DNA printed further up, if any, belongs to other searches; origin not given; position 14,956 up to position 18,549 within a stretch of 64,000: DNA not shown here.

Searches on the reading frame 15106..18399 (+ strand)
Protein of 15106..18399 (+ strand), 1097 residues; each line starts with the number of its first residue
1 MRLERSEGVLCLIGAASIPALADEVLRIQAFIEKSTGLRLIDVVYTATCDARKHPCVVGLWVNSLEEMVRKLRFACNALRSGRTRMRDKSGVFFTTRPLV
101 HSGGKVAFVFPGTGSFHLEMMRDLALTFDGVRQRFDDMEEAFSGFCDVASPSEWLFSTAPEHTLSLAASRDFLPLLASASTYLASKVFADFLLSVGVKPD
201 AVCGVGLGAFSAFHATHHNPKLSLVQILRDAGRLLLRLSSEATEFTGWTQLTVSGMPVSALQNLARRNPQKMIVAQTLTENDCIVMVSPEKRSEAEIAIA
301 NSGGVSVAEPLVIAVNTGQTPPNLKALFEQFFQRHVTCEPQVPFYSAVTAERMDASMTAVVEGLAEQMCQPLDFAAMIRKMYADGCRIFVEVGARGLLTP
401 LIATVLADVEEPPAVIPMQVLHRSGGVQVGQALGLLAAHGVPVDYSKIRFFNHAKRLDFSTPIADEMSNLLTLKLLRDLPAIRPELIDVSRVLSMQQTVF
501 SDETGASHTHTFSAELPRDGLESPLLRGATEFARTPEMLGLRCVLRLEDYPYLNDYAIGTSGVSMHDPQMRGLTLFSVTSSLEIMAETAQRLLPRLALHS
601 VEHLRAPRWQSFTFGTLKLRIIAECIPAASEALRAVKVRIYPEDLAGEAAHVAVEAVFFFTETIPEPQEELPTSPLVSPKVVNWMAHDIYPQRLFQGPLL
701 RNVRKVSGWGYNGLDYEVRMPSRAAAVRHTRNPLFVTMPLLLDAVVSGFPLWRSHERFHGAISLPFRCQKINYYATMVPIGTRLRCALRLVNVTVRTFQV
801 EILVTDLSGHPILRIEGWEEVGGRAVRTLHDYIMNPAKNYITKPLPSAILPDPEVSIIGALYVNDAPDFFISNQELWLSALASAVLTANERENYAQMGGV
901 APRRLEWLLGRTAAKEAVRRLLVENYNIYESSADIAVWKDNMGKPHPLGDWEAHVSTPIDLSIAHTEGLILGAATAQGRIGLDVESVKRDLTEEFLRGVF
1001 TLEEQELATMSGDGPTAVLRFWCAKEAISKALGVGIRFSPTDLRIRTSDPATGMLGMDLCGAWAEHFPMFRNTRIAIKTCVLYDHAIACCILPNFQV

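Call 35: search_protein_families(library=ncbifam, proteins=[window:15106-18399:+], max_evalue=0.00001)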
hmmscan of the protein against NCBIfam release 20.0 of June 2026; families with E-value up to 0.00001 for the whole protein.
window:15106-18399:+ (1097 aa): 7 families
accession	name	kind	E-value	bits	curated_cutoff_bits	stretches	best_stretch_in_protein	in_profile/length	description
NF045894.1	PKS_plus_SDR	equivalog_domain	1.7e-25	88.9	1740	1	9-458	447-864/1515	type I polyketide synthase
TIGR02813.1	omega_3_PfaA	subfamily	1e-21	75.5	1010.1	1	56-440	530-915/2582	polyketide-type polyunsaturated fatty acid synthase PfaA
TIGR00128.1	fabD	equivalog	2.9e-16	59.8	260.9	1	105-405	2-286/290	ACP S-malonyltransferase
TIGR03131.1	malonate_mdcH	equivalog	1.1e-14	54.5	297.9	1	107-413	2-280/297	malonate decarboxylase subunit epsilon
TIGR00556.1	pantethn_trn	domain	1.8e-11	44.3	45.35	0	979-1088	4-121/128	phosphopantetheine--protein transferase domain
TIGR02816.1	pfaB_fam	subfamily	2.7e-09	36.3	144.3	0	355-444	432-527/534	PfaB family protein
NF041183.1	Pks2_ls1_myc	equivalog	7.4e-07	26.4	2400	1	189-447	605-855/2086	sulfolipid-1 biosynthesis phthioceranic/hydroxyphthioceranic acid synthase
